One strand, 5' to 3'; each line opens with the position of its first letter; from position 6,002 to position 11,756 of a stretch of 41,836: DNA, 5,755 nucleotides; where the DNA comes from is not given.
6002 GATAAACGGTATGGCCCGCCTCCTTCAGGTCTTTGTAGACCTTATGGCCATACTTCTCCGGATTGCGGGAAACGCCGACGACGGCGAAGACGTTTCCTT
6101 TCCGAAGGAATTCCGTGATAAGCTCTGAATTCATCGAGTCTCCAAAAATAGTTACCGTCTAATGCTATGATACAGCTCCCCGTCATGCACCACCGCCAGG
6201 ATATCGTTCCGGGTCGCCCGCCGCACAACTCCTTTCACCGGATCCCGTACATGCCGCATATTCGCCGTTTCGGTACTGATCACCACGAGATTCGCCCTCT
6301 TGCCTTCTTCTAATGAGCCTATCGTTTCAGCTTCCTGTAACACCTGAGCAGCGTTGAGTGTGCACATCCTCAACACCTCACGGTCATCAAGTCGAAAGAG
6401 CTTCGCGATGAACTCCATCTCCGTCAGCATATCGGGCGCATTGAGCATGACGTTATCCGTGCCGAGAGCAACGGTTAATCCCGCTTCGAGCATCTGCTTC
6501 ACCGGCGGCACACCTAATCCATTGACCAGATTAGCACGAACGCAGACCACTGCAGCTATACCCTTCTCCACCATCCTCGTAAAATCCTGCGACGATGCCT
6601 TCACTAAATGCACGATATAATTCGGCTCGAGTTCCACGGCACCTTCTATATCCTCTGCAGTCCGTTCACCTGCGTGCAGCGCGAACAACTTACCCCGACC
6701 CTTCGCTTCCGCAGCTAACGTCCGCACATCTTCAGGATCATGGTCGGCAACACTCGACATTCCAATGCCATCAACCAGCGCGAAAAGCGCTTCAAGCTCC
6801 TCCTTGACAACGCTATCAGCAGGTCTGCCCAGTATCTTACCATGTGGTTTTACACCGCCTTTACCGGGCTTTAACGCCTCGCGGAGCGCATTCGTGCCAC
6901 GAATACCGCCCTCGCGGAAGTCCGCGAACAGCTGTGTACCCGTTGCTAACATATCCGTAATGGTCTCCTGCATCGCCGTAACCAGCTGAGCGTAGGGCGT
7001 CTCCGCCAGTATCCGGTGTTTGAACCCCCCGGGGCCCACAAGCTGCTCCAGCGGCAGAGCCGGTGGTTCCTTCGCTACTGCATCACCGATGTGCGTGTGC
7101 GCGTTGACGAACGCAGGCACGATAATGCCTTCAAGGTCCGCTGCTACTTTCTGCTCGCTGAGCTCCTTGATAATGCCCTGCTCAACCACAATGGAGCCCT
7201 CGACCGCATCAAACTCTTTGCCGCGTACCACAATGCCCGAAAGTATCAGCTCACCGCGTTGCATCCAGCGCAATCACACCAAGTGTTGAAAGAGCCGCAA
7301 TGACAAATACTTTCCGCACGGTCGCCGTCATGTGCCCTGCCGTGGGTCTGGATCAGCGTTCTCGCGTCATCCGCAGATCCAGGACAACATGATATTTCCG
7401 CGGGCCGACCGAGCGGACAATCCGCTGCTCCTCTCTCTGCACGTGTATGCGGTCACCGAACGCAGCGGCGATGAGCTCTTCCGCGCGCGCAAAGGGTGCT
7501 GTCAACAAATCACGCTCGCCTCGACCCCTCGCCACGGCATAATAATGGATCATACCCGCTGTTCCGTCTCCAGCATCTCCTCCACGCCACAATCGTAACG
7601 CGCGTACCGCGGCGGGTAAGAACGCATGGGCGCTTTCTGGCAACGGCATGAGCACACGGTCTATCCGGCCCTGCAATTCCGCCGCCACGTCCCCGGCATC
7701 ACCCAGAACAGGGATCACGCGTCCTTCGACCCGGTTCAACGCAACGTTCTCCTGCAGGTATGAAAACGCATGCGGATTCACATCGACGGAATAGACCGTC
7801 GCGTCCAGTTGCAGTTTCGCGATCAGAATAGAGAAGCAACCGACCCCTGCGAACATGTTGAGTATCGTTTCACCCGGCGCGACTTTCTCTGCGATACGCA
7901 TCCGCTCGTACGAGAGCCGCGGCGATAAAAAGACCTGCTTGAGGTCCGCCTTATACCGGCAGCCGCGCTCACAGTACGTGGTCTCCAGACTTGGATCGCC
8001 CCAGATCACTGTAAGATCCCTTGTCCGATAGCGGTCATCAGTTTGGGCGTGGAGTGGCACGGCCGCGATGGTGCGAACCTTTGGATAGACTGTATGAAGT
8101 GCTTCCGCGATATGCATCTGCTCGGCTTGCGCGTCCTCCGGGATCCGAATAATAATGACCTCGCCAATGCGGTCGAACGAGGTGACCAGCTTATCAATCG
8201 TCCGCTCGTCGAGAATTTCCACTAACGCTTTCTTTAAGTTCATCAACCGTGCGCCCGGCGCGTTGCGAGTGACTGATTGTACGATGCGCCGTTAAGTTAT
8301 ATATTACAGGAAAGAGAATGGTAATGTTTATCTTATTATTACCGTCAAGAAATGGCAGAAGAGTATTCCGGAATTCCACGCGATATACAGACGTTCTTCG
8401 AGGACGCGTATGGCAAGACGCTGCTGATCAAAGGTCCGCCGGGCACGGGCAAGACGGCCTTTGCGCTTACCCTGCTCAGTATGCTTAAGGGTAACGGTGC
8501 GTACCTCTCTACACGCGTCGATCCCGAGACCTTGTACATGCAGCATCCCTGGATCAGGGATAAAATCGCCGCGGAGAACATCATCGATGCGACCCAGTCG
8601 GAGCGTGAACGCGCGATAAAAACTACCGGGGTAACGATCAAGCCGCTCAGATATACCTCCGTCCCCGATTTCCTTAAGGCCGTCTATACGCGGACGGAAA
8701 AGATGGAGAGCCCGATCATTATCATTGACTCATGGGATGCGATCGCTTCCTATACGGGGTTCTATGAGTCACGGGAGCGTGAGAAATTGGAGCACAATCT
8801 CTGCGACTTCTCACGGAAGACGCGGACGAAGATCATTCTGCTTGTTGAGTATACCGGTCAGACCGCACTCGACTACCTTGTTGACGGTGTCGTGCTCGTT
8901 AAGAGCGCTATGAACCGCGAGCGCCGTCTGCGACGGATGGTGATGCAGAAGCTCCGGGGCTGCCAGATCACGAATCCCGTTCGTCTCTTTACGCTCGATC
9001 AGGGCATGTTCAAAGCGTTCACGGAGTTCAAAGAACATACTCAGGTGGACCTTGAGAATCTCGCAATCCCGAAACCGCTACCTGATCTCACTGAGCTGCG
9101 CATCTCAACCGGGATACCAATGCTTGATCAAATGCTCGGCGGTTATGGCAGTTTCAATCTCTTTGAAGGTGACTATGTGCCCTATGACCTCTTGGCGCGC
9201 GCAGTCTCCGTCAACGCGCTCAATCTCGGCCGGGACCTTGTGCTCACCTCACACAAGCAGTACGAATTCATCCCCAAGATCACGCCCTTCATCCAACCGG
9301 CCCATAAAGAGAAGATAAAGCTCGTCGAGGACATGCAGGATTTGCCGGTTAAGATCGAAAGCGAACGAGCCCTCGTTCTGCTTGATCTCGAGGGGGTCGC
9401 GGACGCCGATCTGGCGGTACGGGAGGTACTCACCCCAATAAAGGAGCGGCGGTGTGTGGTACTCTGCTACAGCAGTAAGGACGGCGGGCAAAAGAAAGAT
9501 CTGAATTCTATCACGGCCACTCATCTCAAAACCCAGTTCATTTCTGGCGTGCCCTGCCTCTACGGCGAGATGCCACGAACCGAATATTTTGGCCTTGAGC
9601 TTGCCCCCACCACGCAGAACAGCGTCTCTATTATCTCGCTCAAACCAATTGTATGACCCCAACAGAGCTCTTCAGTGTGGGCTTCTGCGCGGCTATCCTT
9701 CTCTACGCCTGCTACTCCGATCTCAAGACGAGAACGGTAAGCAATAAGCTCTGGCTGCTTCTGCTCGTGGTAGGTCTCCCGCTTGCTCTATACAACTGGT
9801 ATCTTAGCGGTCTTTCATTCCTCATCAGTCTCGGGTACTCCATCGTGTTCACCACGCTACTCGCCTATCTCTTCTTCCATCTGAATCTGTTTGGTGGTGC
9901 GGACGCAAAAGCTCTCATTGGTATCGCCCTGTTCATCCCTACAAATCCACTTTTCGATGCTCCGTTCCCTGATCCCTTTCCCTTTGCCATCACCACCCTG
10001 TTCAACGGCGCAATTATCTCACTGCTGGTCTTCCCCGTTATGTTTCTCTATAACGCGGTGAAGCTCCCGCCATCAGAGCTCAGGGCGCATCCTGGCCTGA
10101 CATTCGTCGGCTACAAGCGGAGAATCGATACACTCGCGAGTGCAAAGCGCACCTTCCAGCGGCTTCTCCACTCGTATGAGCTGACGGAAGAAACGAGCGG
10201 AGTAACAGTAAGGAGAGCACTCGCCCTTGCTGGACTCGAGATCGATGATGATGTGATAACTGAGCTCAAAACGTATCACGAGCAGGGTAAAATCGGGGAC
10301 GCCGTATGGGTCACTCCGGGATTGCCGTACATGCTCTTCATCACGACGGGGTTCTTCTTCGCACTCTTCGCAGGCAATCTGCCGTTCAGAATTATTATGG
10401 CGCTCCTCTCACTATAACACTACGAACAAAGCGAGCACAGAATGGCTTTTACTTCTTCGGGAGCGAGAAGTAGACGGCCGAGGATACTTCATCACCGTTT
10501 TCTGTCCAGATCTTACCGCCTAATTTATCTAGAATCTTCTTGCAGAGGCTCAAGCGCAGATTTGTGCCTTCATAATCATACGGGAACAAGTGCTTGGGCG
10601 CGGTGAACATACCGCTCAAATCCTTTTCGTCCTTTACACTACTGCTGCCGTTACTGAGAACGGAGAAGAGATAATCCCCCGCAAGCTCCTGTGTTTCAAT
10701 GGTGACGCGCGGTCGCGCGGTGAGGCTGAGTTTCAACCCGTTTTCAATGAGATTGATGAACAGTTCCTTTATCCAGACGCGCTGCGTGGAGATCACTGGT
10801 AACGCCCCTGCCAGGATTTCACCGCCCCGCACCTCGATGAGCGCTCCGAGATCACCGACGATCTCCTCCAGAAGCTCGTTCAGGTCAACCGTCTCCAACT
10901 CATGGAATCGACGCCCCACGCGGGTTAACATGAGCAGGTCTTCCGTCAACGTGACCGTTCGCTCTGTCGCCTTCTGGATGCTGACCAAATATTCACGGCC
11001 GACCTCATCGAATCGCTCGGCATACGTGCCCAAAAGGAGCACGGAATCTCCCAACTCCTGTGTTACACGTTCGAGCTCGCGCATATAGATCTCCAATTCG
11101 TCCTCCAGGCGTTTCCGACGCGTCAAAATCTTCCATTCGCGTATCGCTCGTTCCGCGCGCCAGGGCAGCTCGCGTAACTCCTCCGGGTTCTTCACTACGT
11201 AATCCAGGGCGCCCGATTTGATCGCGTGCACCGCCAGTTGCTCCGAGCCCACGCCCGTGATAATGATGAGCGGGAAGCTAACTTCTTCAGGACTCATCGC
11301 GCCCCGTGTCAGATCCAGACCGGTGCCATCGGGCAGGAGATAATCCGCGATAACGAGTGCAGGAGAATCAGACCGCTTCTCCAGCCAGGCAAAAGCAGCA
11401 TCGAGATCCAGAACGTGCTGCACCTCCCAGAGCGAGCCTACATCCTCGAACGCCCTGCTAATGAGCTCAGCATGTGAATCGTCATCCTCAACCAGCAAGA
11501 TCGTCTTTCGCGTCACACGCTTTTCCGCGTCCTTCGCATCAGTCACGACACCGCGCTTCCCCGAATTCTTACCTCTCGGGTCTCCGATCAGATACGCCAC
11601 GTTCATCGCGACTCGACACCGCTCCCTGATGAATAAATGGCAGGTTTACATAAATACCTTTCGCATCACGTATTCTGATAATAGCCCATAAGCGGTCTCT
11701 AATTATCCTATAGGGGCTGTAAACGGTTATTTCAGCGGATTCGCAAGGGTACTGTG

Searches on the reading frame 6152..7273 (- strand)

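Call 32: search_protein_families(library=pfam, proteins=[window:6152-7273:-], max_evalue=0.00001)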
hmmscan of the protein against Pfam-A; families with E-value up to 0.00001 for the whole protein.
window:6152-7273:- (373 aa): 3 families
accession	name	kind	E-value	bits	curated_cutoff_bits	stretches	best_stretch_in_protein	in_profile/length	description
PF01979.26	Amidohydro_1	-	9.9e-33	114.2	25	1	50-350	1-327/345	Amidohydrolase family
PF07969.17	Amidohydro_3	-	1.9e-16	61.1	29.7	1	173-366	254-469/472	Amidohydrolase family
PF00962.28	A_deaminase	-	2e-06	27.6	27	1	188-308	182-309/330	Adenosine deaminase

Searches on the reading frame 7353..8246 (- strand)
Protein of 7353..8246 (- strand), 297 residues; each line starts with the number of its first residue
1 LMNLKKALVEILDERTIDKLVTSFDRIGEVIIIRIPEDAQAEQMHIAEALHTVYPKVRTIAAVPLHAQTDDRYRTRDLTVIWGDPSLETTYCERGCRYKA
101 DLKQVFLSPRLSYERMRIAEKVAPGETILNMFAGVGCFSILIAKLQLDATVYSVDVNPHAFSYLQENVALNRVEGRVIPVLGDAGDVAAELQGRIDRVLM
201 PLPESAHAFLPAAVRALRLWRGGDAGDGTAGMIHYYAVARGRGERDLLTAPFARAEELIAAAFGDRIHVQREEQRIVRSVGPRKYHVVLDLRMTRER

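Call 32: search_protein_families(library=pfam, proteins=[window:7353-8246:-], max_evalue=0.00001)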
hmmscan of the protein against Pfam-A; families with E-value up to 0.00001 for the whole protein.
window:7353-8246:- (297 aa): 2 families
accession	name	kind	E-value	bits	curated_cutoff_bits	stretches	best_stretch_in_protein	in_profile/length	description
PF02475.24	TRM5-TYW2_MTfase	-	2.9e-43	148.1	28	1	89-241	1-141/164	TRM5/TYW2 methyltransferase domain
PF25133.1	TYW2_N_2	-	1.3e-13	51.3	27.7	1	4-84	1-77/79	TYW2 N-terminal domain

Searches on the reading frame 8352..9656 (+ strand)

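Call 32: search_protein_families(library=pfam, proteins=[window:8352-9656:+], max_evalue=0.00001)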
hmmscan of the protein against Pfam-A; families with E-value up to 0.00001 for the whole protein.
window:8352-9656:+ (434 aa): 2 families
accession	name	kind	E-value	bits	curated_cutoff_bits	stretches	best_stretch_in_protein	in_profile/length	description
PF07088.17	GvpD_P-loop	-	6.9e-24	85.2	24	1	12-195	1-184/189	GvpD gas vesicle protein, P-loop domain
PF06745.19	ATPase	-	7e-11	42.4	26.6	1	21-215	19-219/231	KaiC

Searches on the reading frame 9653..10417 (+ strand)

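Call 33: search_protein_families(library=pfam, proteins=[window:9653-10417:+], max_evalue=0.00001)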
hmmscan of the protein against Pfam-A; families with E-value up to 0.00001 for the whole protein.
window:9653-10417:+ (254 aa): 2 families
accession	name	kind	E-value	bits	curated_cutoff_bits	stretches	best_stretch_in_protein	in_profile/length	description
PF06847.16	Arc_PepC_II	-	5.5e-19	69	29.9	1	148-242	4-92/93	Archaeal Peptidase A24 C-terminus Type II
PF01478.23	Peptidase_A24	-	3e-15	57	26.5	1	11-124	2-100/104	Type IV leader peptidase family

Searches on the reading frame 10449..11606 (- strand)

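Call 33: search_protein_families(library=pfam, proteins=[window:10449-11606:-], max_evalue=0.00001)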
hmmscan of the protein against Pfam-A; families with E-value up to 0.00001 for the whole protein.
window:10449-11606:- (385 aa): 2 families
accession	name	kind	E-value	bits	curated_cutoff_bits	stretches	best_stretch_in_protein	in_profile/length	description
PF00072.30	Response_reg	-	2.4e-14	53.9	30.2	1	36-144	1-106/111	Response regulator receiver domain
PF02518.31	HATPase_c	-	1e-08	36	26.4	1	277-384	4-109/111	Histidine kinase-, DNA gyrase B-, and HSP90-like ATPase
